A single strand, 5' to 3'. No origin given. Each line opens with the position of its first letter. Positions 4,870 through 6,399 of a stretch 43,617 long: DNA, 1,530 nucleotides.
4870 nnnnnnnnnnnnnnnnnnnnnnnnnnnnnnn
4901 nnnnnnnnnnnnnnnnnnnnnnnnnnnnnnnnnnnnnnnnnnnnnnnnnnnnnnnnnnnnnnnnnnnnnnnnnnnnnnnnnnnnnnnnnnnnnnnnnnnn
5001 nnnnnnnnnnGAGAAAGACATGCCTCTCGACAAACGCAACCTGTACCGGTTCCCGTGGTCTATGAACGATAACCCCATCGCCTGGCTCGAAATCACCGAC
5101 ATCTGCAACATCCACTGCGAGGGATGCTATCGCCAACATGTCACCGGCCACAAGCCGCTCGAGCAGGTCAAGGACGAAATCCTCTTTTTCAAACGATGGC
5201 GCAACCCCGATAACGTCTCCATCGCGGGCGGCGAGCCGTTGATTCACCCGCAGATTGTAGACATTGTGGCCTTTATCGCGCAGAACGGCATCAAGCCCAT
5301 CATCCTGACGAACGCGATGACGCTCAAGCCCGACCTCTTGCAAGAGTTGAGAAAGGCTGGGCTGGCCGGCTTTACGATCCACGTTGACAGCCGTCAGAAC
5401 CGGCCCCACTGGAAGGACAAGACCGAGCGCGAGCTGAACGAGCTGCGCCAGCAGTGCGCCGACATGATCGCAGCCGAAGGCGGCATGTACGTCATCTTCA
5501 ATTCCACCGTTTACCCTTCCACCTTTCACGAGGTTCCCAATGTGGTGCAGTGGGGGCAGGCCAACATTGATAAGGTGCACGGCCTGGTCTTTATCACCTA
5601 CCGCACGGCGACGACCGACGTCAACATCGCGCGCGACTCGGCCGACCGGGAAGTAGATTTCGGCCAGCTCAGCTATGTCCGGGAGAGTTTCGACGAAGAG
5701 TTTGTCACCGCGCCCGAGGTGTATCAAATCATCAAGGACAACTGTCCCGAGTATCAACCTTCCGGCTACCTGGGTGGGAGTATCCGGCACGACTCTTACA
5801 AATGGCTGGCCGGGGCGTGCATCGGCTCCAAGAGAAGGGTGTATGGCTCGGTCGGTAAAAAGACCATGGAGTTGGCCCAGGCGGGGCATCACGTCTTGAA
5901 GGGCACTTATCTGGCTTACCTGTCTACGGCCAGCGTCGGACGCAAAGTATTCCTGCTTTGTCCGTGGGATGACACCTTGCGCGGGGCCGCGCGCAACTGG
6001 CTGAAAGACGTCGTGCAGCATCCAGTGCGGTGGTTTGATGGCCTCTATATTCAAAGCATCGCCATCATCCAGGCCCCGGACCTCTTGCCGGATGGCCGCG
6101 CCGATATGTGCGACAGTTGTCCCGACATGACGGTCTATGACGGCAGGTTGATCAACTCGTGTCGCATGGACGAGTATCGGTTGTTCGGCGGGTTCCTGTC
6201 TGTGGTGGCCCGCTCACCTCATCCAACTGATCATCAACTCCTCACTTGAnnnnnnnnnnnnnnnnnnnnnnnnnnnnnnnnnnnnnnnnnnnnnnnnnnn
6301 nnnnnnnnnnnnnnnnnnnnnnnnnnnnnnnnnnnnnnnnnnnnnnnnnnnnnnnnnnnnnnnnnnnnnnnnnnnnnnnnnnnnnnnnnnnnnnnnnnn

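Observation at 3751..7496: Compact KAS II / radical SAM / serine-palmitoyltransferase-like operon: candidate pathway for an unusual long-chain amino-lipid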

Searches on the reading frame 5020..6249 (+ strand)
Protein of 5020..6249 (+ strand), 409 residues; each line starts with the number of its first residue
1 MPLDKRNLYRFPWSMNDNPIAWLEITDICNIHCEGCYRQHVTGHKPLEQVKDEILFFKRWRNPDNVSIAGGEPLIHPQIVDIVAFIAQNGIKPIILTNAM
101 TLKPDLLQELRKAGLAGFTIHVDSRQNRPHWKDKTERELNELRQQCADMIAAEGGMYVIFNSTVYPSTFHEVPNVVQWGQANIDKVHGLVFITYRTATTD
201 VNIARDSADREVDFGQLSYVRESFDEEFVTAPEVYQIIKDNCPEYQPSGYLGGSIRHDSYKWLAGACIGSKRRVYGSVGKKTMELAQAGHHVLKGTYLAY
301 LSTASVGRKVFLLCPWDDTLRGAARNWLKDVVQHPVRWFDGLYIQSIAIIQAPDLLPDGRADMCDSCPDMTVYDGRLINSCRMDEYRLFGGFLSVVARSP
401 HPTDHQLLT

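Call 4: search_protein_families(library=pfam, proteins=[window:5020-6249:+])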
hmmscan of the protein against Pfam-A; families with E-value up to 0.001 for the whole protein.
window:5020-6249:+ (409 aa): 2 families
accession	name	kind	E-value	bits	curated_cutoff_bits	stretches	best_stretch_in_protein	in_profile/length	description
PF04055.27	Radical_SAM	-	5e-16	59.8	29.5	1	24-177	2-164/166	Radical SAM superfamily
PF13353.11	Fer4_12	-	3e-05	24.8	22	1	29-125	15-116/137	4Fe-4S single cluster domain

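Call 5: search_protein_families(library=ncbifam, proteins=[window:5020-6249:+])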
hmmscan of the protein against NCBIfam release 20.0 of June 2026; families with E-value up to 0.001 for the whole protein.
window:5020-6249:+ (409 aa): 35 families (the best 25 are shown)
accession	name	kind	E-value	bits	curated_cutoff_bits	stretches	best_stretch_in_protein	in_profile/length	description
NF045702.1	rSAM_GDGT_ether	equivalog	1.2e-14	53.8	450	1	20-191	87-265/486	tetraether lipid synthase Tes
NF045646.2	rSAM_Se_TrsS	equivalog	1.3e-14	53.6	490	1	21-191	88-263/441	radical SAM (seleno)protein TrsS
TIGR04055.1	rSAM_NirJ2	equivalog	1.5e-13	51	500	1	24-193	5-175/326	putative heme d1 biosynthesis radical SAM protein NirJ2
TIGR04317.1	W_rSAM_matur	equivalog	1.5e-12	47.3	380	1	22-142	7-129/349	tungsten cofactor oxidoreductase radical SAM maturase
NF038283.1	viperin_w_prok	equivalog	1.8e-12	47.1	180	1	25-128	8-120/281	viperin family antiviral radical SAM protein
TIGR02666.1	moaA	equivalog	1.9e-11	43.5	284.05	1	24-128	15-128/336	GTP 3',8-cyclase MoaA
TIGR04054.1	rSAM_NirJ1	equivalog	9.7e-11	40.9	650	1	16-126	33-146/387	putative heme d1 biosynthesis radical SAM protein NirJ1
TIGR02668.1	moaA_archaeal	equivalog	1.1e-10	41.1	325.25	1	23-182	14-176/303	GTP 3',8-cyclase MoaA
TIGR04053.2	TIGR04053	equivalog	4.3e-10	39.4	395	1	16-178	4-172/366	TIGR04053 family radical SAM/SPASM domain-containing protein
TIGR04546.1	rSAM_ahbC_deAc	equivalog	7e-10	38.2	650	1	13-186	33-208/390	12,18-didecarboxysiroheme deacetylase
TIGR04545.1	rSAM_ahbD_hemeb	equivalog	1e-09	38.3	500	1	20-192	2-174/339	heme b synthase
TIGR04347.1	pseudo_SAM_Halo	equivalog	1.7e-09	37.5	525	1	18-128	37-150/390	TIGR04347 family pseudo-SAM/SPASM protein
NF001199.0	PRK00164.2-1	equivalog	2.3e-09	36.8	231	1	23-135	16-130/308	GTP 3',8-cyclase MoaA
TIGR03470.1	HpnH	equivalog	2.6e-09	36.5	225.05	1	22-167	31-174/318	adenosyl-hopene transferase HpnH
TIGR04466.1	rSAM_BlsE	equivalog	1.5e-08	34.5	400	1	64-175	49-158/327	cytosylglucuronate decarboxylase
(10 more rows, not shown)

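Call 8: find_homologous_proteins(query=window:5020-6249:+)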
Query window:5020-6249:+ (409 aa): 1901 proteins with E <= 0.001 among 4845 candidates; the best 120 are listed.
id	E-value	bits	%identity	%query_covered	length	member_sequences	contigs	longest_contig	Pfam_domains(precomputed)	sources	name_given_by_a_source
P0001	2.2e-287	971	100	100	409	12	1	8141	PF04055.28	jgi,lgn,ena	-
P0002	3.8e-285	964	99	100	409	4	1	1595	PF04055.28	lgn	-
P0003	9.0e-256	867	90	97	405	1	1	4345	PF04055.28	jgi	jgi:MoaA/NifB/PqqE/SkfB family radical SAM enzyme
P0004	6.2e-254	861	88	97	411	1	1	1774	PF04055.28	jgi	jgi:MoaA/NifB/PqqE/SkfB family radical SAM enzyme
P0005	3.3e-252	855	88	97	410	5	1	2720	PF04055.28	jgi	jgi:MoaA/NifB/PqqE/SkfB family radical SAM enzyme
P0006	3.4e-249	845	87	97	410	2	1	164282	PF04055.28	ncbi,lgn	-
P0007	9.8e-249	844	87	98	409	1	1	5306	PF04055.28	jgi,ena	-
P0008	1.9e-247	839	86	98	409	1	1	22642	PF04055.28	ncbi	-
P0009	4.6e-240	815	83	99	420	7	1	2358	PF04055.28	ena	-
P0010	6.3e-239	811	83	98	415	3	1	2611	PF04055.28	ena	-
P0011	6.5e-239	811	83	99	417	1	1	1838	PF04055.28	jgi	-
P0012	1.3e-237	807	83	98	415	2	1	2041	PF04055.28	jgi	jgi:MoaA/NifB/PqqE/SkfB family radical SAM enzyme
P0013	4.6e-237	805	83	97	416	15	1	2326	PF04055.28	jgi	jgi:MoaA/NifB/PqqE/SkfB family radical SAM enzyme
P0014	4.8e-237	805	84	97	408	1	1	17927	PF04055.28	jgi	-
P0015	1.7e-236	803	83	97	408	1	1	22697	PF04055.28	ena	-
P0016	6.7e-236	801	83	98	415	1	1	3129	PF04055.28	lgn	-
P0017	8.1e-236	801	84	98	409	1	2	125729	PF04055.28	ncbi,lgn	-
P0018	1.3e-235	800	84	98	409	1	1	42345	PF04055.28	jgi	-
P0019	2.0e-235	800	83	97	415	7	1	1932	PF04055.28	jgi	jgi:MoaA/NifB/PqqE/SkfB family radical SAM enzyme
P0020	1.8e-234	797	83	97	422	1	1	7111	PF04055.28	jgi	jgi:pyruvate-formate lyase-activating enzyme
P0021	6.0e-234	795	83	98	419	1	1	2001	PF04055.28,PF13353.12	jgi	jgi:pyruvate-formate lyase-activating enzyme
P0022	9.1e-233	791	81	98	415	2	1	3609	PF04055.28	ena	-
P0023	1.1e-232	791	81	98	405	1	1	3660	PF04055.28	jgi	jgi:MoaA/NifB/PqqE/SkfB family radical SAM enzyme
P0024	4.0e-232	789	80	97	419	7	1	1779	PF04055.28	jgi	jgi:pyruvate-formate lyase-activating enzyme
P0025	4.3e-232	789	81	99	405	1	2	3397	PF04055.28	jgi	jgi:MoaA/NifB/PqqE/SkfB family radical SAM enzyme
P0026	2.4e-231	786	81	97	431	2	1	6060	PF04055.28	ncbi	-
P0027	3.2e-231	786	81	97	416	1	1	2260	PF04055.28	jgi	jgi:pyruvate-formate lyase-activating enzyme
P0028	1.1e-230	784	80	99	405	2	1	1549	PF04055.28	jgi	jgi:hypothetical protein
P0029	2.5e-230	783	81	97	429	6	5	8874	PF04055.28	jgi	jgi:hypothetical protein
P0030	2.8e-230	783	81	97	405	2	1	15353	PF04055.28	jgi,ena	-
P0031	4.6e-230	782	80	99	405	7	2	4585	PF04055.28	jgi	jgi:hypothetical protein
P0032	1.0e-229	781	81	97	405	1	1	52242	PF04055.28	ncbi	-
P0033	5.7e-229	778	79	99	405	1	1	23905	PF04055.28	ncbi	-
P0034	6.9e-229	778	80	97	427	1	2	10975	PF04055.28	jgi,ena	-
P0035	1.1e-228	778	79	99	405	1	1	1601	PF04055.28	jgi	-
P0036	1.4e-228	777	80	99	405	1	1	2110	PF04055.28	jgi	-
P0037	1.4e-228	777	80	99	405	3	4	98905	PF04055.28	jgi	jgi:MoaA/NifB/PqqE/SkfB family radical SAM enzyme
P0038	4.2e-228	776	79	99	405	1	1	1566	PF04055.28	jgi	jgi:hypothetical protein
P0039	4.6e-228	775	80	97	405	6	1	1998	PF04055.28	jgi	-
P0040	4.5e-227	772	81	97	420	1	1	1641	PF04055.28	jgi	jgi:hypothetical protein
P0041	4.8e-227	772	79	97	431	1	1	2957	PF04055.28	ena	-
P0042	6.1e-227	772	80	97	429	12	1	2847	PF04055.28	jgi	jgi:pyruvate-formate lyase-activating enzyme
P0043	4.3e-226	769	80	98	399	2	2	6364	PF04055.28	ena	-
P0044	7.6e-226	768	81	98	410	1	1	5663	PF04055.28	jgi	jgi:MoaA/NifB/PqqE/SkfB family radical SAM enzyme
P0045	1.1e-225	768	80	97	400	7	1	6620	PF04055.28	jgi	jgi:hypothetical protein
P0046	1.6e-225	767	79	97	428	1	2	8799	PF04055.28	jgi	jgi:pyruvate-formate lyase-activating enzyme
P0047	2.3e-225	767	79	97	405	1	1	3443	PF04055.28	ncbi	-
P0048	8.3e-225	765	79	97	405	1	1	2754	PF04055.28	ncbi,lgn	-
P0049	1.2e-224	764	80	97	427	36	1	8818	PF04055.28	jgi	jgi:hypothetical protein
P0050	2.6e-224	763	77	98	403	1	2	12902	PF04055.28,PF13353.12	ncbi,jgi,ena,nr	ncbi:MAG: radical SAM protein [Chloroflexi bacterium HGW-Chloroflexi-1]|nr:MAG: radical SAM protein 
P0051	7.9e-224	762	78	98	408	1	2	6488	PF04055.28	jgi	jgi:organic radical activating enzyme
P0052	8.0e-224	761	77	98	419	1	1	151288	PF04055.28,PF13353.12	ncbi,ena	-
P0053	1.7e-223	760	78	97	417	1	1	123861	PF04055.28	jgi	jgi:hypothetical protein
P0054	3.8e-223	759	78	97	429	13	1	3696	PF04055.28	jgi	jgi:hypothetical protein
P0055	9.6e-223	758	79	97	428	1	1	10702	PF04055.28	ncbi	-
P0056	2.1e-222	757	78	97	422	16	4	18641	PF04055.28,PF13353.12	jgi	jgi:MoaA/NifB/PqqE/SkfB family radical SAM enzyme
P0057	2.2e-222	757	77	97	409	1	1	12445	PF04055.28,PF13353.12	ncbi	-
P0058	9.2e-222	755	78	97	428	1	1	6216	PF04055.28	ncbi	-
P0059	8.5e-221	752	78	97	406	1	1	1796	PF04055.28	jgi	jgi:MoaA/NifB/PqqE/SkfB family radical SAM enzyme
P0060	3.3e-220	750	77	97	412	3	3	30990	PF04055.28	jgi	jgi:pyruvate-formate lyase-activating enzyme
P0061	5.3e-220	749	75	97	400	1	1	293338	PF04055.28,PF13353.12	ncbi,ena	-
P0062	8.7e-220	748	75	99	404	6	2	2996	PF04055.28,PF13353.12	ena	-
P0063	1.6e-219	747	76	97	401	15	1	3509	PF04055.28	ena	-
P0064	2.2e-219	747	78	97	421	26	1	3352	PF04055.28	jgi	jgi:hypothetical protein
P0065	2.3e-219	747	77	97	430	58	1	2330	PF04055.28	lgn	-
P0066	2.5e-219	747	77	97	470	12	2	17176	PF04055.28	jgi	jgi:hypothetical protein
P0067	3.0e-219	746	76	98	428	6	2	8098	PF04055.28,PF13353.12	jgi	jgi:MoaA/NifB/PqqE/SkfB family radical SAM enzyme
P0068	3.6e-219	746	76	97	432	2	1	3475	PF04055.28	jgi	jgi:hypothetical protein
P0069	9.8e-219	745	77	97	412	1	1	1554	PF04055.28,PF13353.12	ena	-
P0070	1.3e-218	744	78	97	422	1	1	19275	PF04055.28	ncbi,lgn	ncbi:MAG: hypothetical protein Kow0063_35480 [Anaerolineae bacterium]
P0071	1.5e-218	744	77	97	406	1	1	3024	PF04055.28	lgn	-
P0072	2.2e-218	744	77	97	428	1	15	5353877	PF04055.28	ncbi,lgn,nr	ncbi:MAG: radical SAM protein [Anaerolineales bacterium]|nr:MAG: radical SAM protein [Anaerolineales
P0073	2.7e-218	743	78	97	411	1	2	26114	PF04055.28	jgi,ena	-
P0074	2.9e-218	743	75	97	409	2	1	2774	PF04055.28,PF13353.12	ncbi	-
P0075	7.2e-218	742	74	98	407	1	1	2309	PF04055.28,PF13353.12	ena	-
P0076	2.6e-217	740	74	98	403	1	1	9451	PF04055.28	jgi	-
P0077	3.4e-217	740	76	99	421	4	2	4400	PF04055.28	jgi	jgi:hypothetical protein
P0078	3.4e-217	740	75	98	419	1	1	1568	PF04055.28,PF13353.12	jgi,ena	-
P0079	3.7e-217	740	76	97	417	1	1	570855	PF04055.28,PF13353.12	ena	-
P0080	4.2e-217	739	75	100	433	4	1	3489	PF04055.28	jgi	jgi:hypothetical protein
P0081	1.2e-216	738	74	98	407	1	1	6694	PF04055.28,PF13353.12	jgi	jgi:hypothetical protein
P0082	1.9e-216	737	78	95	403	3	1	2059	PF04055.28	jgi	jgi:hypothetical protein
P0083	2.9e-216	737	75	97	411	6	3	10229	PF04055.28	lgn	-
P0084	3.0e-216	737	74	99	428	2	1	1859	PF04055.28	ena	-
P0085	3.1e-216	736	75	97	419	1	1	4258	PF04055.28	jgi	jgi:MoaA/NifB/PqqE/SkfB family radical SAM enzyme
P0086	4.1e-216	736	77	97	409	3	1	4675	PF04055.28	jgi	jgi:pyruvate-formate lyase-activating enzyme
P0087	5.9e-216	736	74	97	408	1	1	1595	PF04055.28,PF13353.12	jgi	jgi:MoaA/NifB/PqqE/SkfB family radical SAM enzyme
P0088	8.2e-216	735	75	98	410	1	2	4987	PF04055.28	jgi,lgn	jgi:hypothetical protein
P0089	1.1e-215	735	75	97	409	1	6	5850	PF04055.28,PF13353.12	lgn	-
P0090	2.7e-215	733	74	97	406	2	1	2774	PF04055.28,PF13353.12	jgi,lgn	-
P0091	3.2e-215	733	75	99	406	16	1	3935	PF04055.28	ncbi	-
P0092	4.3e-215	733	72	99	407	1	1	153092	PF04055.28,PF13353.12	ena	-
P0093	4.5e-215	733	74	98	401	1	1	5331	PF04055.28,PF13353.12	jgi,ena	jgi:MoaA/NifB/PqqE/SkfB family radical SAM enzyme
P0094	5.3e-215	732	76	97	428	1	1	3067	PF04055.28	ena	-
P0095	6.2e-215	732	74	97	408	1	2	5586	PF04055.28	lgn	-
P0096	6.3e-215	732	74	98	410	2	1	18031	PF04055.28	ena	-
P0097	8.9e-215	732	74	98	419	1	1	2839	PF04055.28,PF13353.12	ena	-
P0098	9.4e-215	732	73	97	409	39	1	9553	PF04055.28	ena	-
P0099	9.9e-215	732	75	97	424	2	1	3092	PF04055.28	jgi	jgi:pyruvate-formate lyase-activating enzyme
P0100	1.0e-214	731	74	97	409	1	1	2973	PF04055.28,PF13353.12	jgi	jgi:MoaA/NifB/PqqE/SkfB family radical SAM enzyme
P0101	1.0e-214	731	75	98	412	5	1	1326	PF04055.28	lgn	-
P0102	1.1e-214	731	74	98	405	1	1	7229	PF04055.28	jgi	jgi:hypothetical protein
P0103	1.2e-214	731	73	98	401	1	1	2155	PF04055.28,PF13353.12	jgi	jgi:MoaA/NifB/PqqE/SkfB family radical SAM enzyme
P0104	1.6e-214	731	73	98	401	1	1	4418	PF04055.28,PF13353.12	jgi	jgi:MoaA/NifB/PqqE/SkfB family radical SAM enzyme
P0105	2.1e-214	730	74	98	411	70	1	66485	PF04055.28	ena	-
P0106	2.2e-214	730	76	97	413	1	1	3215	PF04055.28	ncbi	-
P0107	4.3e-214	729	73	98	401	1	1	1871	PF04055.28,PF13353.12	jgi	jgi:MoaA/NifB/PqqE/SkfB family radical SAM enzyme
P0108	4.3e-214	729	75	98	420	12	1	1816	PF04055.28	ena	-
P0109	5.6e-214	729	73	98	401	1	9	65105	PF04055.28,PF13353.12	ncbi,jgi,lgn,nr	ncbi:MAG: radical SAM protein [Chloroflexi bacterium]|nr:radical SAM protein [Chloroflexota bacteriu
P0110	6.8e-214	729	74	97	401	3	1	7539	PF04055.28,PF13353.12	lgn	-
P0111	8.3e-214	729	74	97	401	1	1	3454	PF04055.28,PF13353.12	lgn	-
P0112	8.5e-214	728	75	97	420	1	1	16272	PF04055.28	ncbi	-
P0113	1.1e-213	728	73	98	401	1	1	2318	PF04055.28,PF13353.12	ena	-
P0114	1.2e-213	728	75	97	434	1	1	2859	PF04055.28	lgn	-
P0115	1.3e-213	728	74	97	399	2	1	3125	PF04055.28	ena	-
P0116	1.4e-213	728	73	100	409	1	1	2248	PF04055.28,PF13353.12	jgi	jgi:MoaA/NifB/PqqE/SkfB family radical SAM enzyme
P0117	2.1e-213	727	73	98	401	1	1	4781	PF04055.28,PF13353.12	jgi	jgi:MoaA/NifB/PqqE/SkfB family radical SAM enzyme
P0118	2.1e-213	727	73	98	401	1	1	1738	PF04055.28,PF13353.12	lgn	-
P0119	2.3e-213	727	74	97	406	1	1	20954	PF04055.28,PF13353.12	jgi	jgi:hypothetical protein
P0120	3.5e-213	726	74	98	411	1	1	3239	PF04055.28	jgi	jgi:hypothetical protein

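Call 10: find_encoding_contigs(protein=P0061, flank=8000, max_places=2)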
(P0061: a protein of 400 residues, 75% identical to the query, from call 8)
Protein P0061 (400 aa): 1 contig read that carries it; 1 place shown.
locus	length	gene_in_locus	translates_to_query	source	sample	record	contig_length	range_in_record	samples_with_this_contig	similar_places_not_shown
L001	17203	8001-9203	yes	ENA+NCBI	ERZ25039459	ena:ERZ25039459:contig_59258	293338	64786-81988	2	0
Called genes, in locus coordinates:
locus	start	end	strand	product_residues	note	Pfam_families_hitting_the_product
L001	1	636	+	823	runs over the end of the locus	PF02384:N6_Mtase (weak), PF18135:Type_ISP_C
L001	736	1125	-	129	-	PF01850:PIN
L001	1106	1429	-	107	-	-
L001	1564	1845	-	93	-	-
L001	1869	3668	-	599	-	PF02730:AFOR_N, PF01314:AFOR_C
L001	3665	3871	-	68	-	PF21352:Zn_ribbon_Thio2 (weak)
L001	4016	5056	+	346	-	-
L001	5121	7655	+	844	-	PF01055:Glyco_hydro_31_2nd, PF21365:Glyco_hydro_31_3rd, PF17137:DUF5110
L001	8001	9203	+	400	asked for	PF04055:Radical_SAM, PF13353:Fer4_12 (faint)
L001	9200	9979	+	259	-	PF00881:Nitroreductase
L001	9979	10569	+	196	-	PF02834:LigT_PEase, PF13563:2_5_RNA_ligase2, PF02834:LigT_PEase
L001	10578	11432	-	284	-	PF13349:DUF4097 (faint)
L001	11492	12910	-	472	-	PF03951:Gln-synt_N, PF00120:Gln-synt_C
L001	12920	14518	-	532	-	PF00221:Lyase_aromatic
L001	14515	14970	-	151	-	PF00293:NUDIX, PF14815:NUDIX_4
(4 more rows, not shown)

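Call 11: find_related_loci(query=window:5020-6249:+, collection=genome_contigs, flank=7000)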
Query window:5020-6249:+ (409 aa) in genome_contigs; peptide patterns used: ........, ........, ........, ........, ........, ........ (x = any residue, [..] = any of these).
285 stretches matched a pattern; 186 encode a relative of the query (tblastn E <= 1e-3); the best 80 are kept; 80 distinct loci.
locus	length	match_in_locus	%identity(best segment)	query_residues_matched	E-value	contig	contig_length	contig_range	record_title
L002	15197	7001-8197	84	1-399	0e+0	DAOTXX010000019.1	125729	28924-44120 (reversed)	MAG TPA_asm: Thermoflexales bacterium isolate H21_290 k133_1830896, whole genome shotgun sequence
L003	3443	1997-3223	78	1-409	0e+0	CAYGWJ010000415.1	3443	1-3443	MAG TPA_asm: uncultured Anaerolineae bacterium isolate ERP119294_co2_411 genome assembly, contig: k141_4737064, whole ge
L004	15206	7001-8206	77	1-402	0e+0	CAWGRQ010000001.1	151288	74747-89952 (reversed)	MAG: Terriglobia bacterium isolate MFD05942.bin.2.344 genome assembly, contig: contig_10110, whole genome shotgun sequen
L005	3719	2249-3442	78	1-398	0e+0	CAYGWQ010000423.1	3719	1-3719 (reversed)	MAG TPA_asm: uncultured Acidobacteriota bacterium isolate ERP119294_co3_343 genome assembly, contig: NODE_33435_length_3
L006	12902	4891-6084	77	1-399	0e+0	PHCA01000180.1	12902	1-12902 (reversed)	MAG: Chloroflexi bacterium HGW-Chloroflexi-1 bjp_ig2158_scaffold_6882, whole genome shotgun sequence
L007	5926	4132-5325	76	1-398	0e+0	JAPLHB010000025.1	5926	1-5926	MAG: Chloroflexota bacterium isolate LacPavin_0920_WC70_MAG_64_18 LacPavin_0920_WC70_scaffold_1494529, whole genome shot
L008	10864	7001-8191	78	3-399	0e+0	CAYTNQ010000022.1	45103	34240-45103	MAG TPA_asm: uncultured Anaerolineales bacterium isolate binchicken_co294_35 genome assembly, contig: NODE_1221_length_4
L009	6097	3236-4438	75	1-403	0e+0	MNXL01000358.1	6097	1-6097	MAG: Anaerolineae bacterium CG2_30_64_16 cg2_3.0_scaffold_15150_c, whole genome shotgun sequence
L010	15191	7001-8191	77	3-399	0e+0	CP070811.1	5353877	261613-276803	MAG: Anaerolineales bacterium isolate bin12 chromosome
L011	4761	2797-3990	73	1-398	0e+0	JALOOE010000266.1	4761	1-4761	MAG: Anaerolineae bacterium isolate Prado095 scaffold_48316, whole genome shotgun sequence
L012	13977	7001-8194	72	1-398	0e+0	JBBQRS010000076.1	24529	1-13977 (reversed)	MAG: Anaerolineae bacterium isolate Co_metawrap_1702 Cmw_1702_k141_29430326_length_24529_cov_22.3754, whole genome shotg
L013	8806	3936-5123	73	3-398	0e+0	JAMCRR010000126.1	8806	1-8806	MAG: Chloroflexota bacterium isolate FK_Sedi_A_Bin.25 NODE_21691_length_8806_cov_1.70423, whole genome shotgun sequence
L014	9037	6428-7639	72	1-404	0e+0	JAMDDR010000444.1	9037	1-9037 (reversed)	MAG: Chloroflexota bacterium isolate FK_Sedi_B_Bin.13 NODE_32857_length_9037_cov_2.73401, whole genome shotgun sequence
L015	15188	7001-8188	73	3-398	0e+0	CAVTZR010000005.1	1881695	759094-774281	MAG: uncultured Chloroflexia bacterium isolate MFD04408.bin.2.195 genome assembly, contig: contig_36052, whole genome sh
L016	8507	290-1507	71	1-406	0e+0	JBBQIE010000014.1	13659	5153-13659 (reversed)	MAG: Anaerolineae bacterium isolate Co_metawrap_836 Cmw_836_k141_26801132_length_13659_cov_9.0000, whole genome shotgun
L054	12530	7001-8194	67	1-398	0e+0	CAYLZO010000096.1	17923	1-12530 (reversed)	MAG TPA_asm: uncultured Anaerolineaceae bacterium isolate SRP141376_co1_201 genome assembly, contig: NODE_6498_length_17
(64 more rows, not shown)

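Call 14: find_encoding_contigs(protein=P0006, flank=8000, max_places=2)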
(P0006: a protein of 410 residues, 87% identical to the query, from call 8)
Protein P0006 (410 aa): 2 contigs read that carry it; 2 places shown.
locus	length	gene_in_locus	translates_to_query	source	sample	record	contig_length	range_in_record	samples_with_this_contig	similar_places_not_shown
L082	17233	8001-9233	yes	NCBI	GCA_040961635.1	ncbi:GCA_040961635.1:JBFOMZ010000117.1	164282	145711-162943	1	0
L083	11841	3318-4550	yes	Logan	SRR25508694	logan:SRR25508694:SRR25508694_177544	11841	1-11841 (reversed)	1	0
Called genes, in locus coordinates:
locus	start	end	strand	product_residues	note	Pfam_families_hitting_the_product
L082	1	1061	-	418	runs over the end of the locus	PF25919:BSH_CusB (faint), PF25917:BSH_RND, PF25881:HH_YBHG (weak), PF25954:Beta-barrel_RND_2, PF25990:Beta-barrel_YknX (weak)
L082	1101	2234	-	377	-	PF12679:ABC2_membrane_2, PF12698:ABC2_membrane_3, PF01061:ABC2_membrane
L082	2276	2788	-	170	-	PF01047:MarR (weak), PF09339:HTH_IclR (faint), PF12802:MarR_2 (weak)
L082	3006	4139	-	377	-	PF12679:ABC2_membrane_2, PF12698:ABC2_membrane_3, PF01061:ABC2_membrane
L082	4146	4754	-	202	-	PF00440:TetR_N, PF14246:TetR_C_7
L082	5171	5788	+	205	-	PF00440:TetR_N, PF14246:TetR_C_7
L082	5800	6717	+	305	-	PF01734:Patatin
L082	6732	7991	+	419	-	PF00109:ketoacyl-synt, PF02801:Ketoacyl-synt_C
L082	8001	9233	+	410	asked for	PF04055:Radical_SAM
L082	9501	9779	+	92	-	PF13282:DUF4070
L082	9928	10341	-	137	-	-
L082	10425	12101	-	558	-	PF00005:ABC_tran, PF07730:HisKA_3, PF02518:HATPase_c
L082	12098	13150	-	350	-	PF13407:Peripla_BP_4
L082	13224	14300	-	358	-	PF02653:BPD_transp_2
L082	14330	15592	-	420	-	PF02653:BPD_transp_2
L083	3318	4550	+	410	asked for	PF04055:Radical_SAM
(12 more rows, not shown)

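Call 15: find_encoding_contigs(protein=P0008, flank=8000, max_places=2)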
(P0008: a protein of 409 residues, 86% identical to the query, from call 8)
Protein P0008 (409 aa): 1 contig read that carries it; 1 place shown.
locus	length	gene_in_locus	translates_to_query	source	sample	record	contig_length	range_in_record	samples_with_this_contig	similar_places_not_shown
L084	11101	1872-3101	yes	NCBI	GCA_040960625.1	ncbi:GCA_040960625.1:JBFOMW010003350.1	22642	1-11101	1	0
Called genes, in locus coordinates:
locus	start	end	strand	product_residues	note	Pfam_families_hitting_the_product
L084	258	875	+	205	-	PF00440:TetR_N, PF14246:TetR_C_7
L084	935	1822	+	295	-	PF01734:Patatin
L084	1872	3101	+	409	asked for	PF04055:Radical_SAM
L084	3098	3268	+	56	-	-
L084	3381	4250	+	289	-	PF02645:DegV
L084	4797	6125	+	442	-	PF03951:Gln-synt_N, PF00120:Gln-synt_C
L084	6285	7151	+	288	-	PF00165:HTH_AraC, PF12833:HTH_18, PF01035:DNA_binding_1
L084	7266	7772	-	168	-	PF02559:CarD_TRCF_RID, PF21095:CarD_C (weak)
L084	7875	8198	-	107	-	PF28442:DUF8400 (faint), PF00076:RRM_1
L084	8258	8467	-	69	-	PF00313:CSD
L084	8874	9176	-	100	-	-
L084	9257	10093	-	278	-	-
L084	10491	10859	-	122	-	PF00076:RRM_1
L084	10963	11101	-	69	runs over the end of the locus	PF00313:CSD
